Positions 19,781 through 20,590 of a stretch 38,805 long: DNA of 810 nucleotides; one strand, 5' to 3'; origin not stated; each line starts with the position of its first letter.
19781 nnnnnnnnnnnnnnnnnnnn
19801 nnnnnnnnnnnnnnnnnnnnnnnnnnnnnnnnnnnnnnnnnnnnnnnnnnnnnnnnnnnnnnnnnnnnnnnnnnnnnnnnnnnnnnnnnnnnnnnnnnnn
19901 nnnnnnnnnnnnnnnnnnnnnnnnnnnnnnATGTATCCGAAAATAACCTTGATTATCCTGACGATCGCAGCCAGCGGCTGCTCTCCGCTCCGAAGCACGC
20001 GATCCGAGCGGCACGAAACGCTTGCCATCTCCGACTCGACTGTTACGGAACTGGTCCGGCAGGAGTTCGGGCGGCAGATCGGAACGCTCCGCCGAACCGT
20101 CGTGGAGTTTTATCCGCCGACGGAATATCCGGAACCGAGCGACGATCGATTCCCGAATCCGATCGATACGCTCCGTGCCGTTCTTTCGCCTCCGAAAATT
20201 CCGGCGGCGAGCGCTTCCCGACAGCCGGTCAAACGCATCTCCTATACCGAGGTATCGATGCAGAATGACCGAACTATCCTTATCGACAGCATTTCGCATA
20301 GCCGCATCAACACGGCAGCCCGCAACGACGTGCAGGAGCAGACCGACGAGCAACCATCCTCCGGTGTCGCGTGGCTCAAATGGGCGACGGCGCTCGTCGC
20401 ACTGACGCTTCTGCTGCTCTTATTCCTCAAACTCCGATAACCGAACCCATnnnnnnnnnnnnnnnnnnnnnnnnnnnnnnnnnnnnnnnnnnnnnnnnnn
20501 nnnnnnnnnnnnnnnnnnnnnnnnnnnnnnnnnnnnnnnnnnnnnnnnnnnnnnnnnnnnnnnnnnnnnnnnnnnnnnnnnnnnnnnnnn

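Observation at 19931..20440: Lipoprotein gene overlapping the chaperone 3' end where a tape measure gene is expected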

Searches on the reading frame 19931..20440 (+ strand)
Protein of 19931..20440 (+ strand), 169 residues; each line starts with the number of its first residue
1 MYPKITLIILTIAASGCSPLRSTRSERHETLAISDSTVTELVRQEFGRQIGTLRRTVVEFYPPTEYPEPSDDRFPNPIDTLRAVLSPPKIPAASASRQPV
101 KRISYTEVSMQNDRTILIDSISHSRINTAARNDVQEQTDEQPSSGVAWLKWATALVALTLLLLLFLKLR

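Call 5: search_protein_families(library=pfam, proteins=[window:19931-20440:+], max_evalue=0.01)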
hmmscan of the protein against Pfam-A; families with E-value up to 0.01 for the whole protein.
window:19931-20440:+ (169 aa): 0 families

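Call 6: search_protein_families(library=phrogs, proteins=[window:19931-20440:+], max_evalue=0.01)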
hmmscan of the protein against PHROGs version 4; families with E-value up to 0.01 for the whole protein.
window:19931-20440:+ (169 aa): 0 families

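Call 9: find_homologous_proteins(query=window:19931-20437:+, max_evalue=0.001)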
Query window:19931-20437:+ (169 aa): 145 proteins with E <= 0.001 among 321 candidates; the best 120 are listed.
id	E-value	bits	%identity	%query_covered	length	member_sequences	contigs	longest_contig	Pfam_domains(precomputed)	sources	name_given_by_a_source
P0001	5.3e-95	334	94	91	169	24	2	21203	-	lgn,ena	-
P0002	1.1e-93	329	91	89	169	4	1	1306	-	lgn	-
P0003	4.0e-93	327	91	89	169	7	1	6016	-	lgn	-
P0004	4.9e-93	327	90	89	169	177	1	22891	-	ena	-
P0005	1.5e-92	326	91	89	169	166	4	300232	-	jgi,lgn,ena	-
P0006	2.2e-91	322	89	89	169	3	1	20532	-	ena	-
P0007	2.6e-90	318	87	89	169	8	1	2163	-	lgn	-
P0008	1.9e-89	316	87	89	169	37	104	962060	-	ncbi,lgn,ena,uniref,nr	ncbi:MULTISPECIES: hypothetical protein [Alistipes]|uniref:hypothetical protein n=1 Tax=Alistipes Ta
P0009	3.4e-89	315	87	89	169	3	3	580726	-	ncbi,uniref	ncbi:hypothetical protein [uncultured Alistipes sp.]|uniref:hypothetical protein n=1 Tax=uncultured 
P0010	3.8e-88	311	86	89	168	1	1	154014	-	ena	-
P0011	1.7e-87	309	86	100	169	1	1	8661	-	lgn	-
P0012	2.9e-87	308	85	89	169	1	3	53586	-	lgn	-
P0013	4.1e-86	305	88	91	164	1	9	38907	-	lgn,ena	-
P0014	1.8e-85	303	85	89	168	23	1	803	-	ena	-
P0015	2.9e-84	299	87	93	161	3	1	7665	-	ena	-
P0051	3.7e-45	172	54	91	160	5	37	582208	-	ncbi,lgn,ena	ncbi:MAG: hypothetical protein V8Q45_12560 [Alistipes onderdonkii]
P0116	7.9e-29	119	45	83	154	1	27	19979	-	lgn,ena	-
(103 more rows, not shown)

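Call 12: find_encoding_contigs(protein=P0008, flank=10000, max_places=4)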
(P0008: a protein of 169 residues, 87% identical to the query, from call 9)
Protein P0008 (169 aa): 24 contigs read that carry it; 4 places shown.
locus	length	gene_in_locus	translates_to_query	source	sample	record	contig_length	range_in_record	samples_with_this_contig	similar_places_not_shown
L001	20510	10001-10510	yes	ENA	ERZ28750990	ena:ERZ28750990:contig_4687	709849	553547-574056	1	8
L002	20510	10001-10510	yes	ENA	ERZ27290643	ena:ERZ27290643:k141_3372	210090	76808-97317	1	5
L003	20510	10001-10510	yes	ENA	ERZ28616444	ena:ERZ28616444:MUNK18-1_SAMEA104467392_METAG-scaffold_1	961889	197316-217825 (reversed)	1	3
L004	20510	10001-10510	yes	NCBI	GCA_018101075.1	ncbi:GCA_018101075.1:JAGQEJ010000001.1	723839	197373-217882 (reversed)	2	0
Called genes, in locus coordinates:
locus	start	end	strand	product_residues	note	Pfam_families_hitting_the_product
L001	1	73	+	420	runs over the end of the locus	PF03354:TerL_ATPase, PF20441:TerL_nuclease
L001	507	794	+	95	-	-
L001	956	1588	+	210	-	-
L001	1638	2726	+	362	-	PF01381:HTH_3 (faint), PF06114:Peptidase_M78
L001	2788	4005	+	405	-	PF04860:Phage_portal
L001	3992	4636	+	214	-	PF04586:Peptidase_S78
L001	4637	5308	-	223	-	PF08843:AbiEii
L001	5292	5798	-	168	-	PF01381:HTH_3, PF21956:DUF6922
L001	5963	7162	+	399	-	PF05065:Phage_capsid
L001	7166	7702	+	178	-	PF05135:Phage_connect_1 (faint)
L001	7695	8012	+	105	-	PF05521:Phage_HCP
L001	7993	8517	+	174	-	-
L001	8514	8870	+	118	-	-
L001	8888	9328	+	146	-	PF06199:Phage_tail_2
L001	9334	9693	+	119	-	-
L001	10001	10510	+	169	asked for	-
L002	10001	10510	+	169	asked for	-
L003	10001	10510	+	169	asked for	-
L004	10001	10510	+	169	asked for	-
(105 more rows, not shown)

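Call 23: find_encoding_contigs(protein=P0116, flank=10000, max_places=2)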
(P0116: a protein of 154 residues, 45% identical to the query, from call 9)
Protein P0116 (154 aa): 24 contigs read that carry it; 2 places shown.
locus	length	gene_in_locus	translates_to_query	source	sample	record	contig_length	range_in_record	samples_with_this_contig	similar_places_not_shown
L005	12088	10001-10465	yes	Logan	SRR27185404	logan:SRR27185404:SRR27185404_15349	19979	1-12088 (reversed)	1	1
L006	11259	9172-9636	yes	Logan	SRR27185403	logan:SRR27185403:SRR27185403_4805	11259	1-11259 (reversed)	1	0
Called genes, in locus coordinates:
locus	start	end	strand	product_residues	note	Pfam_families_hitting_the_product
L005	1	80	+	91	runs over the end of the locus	-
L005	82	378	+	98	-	PF01844:HNH, PF14279:HNH_5 (weak)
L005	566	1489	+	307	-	PF00589:Phage_integrase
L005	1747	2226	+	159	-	PF05119:Terminase_4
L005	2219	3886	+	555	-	PF03354:TerL_ATPase, PF20441:TerL_nuclease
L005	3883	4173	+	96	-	-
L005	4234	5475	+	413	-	PF04860:Phage_portal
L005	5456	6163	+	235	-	PF04586:Peptidase_S78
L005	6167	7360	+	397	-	PF05065:Phage_capsid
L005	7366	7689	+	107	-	PF05135:Phage_connect_1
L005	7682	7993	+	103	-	PF05521:Phage_HCP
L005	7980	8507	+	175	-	-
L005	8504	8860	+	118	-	-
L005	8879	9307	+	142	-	PF06199:Phage_tail_2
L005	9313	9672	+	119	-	-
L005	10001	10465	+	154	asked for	-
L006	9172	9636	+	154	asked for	-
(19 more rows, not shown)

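Call 24: find_encoding_contigs(protein=P0051, flank=10000, max_places=2)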
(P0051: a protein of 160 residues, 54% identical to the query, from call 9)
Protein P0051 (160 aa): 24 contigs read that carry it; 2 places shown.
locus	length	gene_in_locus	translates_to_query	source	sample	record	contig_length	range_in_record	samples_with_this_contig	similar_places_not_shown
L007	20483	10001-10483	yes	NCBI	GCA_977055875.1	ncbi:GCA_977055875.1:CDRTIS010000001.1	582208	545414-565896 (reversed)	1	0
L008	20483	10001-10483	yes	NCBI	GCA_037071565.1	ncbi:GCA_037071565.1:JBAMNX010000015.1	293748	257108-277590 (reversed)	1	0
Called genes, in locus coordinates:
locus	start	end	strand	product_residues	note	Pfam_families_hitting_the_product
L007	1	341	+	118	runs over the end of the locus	-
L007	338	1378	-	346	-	PF00560:LRR_1 (faint), PF13855:LRR_8, PF23598:LRR_14, PF12799:LRR_4 (weak), PF13855:LRR_8, PF13676:TIR_2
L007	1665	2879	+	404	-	PF04860:Phage_portal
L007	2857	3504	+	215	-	PF04586:Peptidase_S78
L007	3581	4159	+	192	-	PF09568:RE_MjaI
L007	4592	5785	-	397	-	PF01555:N6_N4_Mtase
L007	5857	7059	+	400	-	PF05065:Phage_capsid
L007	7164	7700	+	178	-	PF05135:Phage_connect_1 (faint)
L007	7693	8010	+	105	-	PF05521:Phage_HCP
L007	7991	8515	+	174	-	-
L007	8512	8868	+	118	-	-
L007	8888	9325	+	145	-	PF06199:Phage_tail_2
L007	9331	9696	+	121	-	-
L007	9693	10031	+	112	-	-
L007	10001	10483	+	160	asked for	-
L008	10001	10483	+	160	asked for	-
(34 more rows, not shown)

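Call 25: predict_structure(alignment_id=A2)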
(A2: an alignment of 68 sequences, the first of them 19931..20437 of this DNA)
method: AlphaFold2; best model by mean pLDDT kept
length: 169 residues; sequences in the alignment: 68
mean_pLDDT: 59.4   pTM: 0.20
mean pLDDT of the five models: 59.4, 58.5, 55.9, 54.5, 53.5
residues with pLDDT >= 90: 16; 70-90: 18; 50-70: 97; < 50: 38
segments of 3 or more residues with pLDDT < 50: 18-33, 91-97, 135-139
pLDDT, mean of each block of 10 residues (from residue 1): 69 56 40 59 68 55 54 51 52 48 52 52 55 50 69 93 87
secondary structure, 60 per line:
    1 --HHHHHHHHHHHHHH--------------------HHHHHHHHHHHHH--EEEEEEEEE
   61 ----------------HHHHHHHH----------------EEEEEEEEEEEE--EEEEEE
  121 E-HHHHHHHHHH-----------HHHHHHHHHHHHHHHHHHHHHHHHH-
elements in order: H3-16 H37-49 E52-60 H77-84 E101-112 E115-121 H123-132 H144-168

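Call 34: search_protein_families(library=ncbifam, proteins=[window:19931-20437:+], max_evalue=1)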
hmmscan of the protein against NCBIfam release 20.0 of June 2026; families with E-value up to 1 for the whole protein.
window:19931-20437:+ (169 aa): 0 families

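Call 38: find_homologous_proteins(query=A2, max_evalue=0.01)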
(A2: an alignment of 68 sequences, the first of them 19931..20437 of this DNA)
Query A2 (68 sequences) (169 aa, profile of the alignment): 352 proteins with E <= 0.01 among 8000 candidates; the best 120 are listed.
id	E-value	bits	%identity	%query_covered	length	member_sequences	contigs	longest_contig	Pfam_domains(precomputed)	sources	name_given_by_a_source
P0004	2.0e-77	277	90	89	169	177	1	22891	-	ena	-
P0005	2.1e-77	277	91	89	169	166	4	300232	-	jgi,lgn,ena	-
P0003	2.4e-77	276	91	89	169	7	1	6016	-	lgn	-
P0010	1.6e-76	274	86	89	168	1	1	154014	-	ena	-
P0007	1.9e-76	274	87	89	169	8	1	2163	-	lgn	-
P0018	2.7e-76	273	72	100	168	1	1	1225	-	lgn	-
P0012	4.9e-76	272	85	89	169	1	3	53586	-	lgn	-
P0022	1.9e-75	270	69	89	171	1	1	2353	-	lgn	-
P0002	2.0e-75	270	91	89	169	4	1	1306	-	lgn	-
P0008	2.5e-75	270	87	89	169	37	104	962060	-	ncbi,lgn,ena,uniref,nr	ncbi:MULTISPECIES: hypothetical protein [Alistipes]|uniref:hypothetical protein n=1 Tax=Alistipes Ta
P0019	2.6e-75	270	71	91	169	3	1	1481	-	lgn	-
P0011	2.9e-75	270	86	100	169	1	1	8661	-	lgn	-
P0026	3.3e-75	270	63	100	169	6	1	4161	-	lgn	-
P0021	4.1e-75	269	69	100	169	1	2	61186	-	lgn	-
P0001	6.1e-75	269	94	91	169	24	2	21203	-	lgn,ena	-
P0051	2.1e-71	257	54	91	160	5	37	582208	-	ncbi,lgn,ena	ncbi:MAG: hypothetical protein V8Q45_12560 [Alistipes onderdonkii]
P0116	1.8e-66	241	45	83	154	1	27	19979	-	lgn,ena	-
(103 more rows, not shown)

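Call 39: find_related_loci(query=A2, collection=viral_contigs, flank=10000)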
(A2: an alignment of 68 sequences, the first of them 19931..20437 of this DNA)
Query A2 (169 aa) in viral_contigs; peptide patterns used: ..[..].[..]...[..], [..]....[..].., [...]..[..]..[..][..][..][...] (x = any residue, [..] = any of these).
92 stretches matched a pattern; 47 encode a relative of the query (tblastn E <= 1e-3); 47 distinct loci.
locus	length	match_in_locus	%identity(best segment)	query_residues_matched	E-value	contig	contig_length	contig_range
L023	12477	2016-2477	93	1-154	3e-94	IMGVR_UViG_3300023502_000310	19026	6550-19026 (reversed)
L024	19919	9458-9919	92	1-154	1e-92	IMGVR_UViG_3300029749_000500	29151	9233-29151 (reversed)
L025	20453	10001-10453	92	1-151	5e-92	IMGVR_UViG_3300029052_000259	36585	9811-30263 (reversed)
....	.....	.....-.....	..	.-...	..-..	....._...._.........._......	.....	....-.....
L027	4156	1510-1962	91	1-151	9e-90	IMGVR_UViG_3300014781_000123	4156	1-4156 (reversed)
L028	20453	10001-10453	91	1-151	2e-89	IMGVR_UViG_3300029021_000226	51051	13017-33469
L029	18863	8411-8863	89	1-151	3e-89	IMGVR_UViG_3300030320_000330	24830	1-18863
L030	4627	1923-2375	89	1-151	8e-88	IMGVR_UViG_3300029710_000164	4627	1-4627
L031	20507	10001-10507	89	1-169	2e-87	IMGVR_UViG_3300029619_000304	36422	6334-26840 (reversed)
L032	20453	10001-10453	89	1-151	4e-87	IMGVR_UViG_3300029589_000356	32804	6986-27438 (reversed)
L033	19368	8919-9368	85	1-151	8e-83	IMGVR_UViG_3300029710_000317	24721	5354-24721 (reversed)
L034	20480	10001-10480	56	1-169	5e-49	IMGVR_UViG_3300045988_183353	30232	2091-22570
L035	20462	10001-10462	56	1-155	2e-47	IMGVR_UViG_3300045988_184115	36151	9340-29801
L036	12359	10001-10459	55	1-154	2e-47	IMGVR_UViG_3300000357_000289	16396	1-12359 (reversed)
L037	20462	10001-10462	54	1-155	7e-47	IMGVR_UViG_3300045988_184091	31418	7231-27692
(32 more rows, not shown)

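Call 73: search_protein_families(library=padloc, proteins=[window:19931-20437:+], max_evalue=0.01)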
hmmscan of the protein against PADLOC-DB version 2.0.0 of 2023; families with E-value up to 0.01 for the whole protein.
window:19931-20437:+ (169 aa): 0 families

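Call 74: search_dna_similar(query=window:19931-20437:+, collection=phages, mode=protein, max_evalue=1, max_rows=15)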
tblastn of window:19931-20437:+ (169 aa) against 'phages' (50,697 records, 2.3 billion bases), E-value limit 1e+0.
No match.
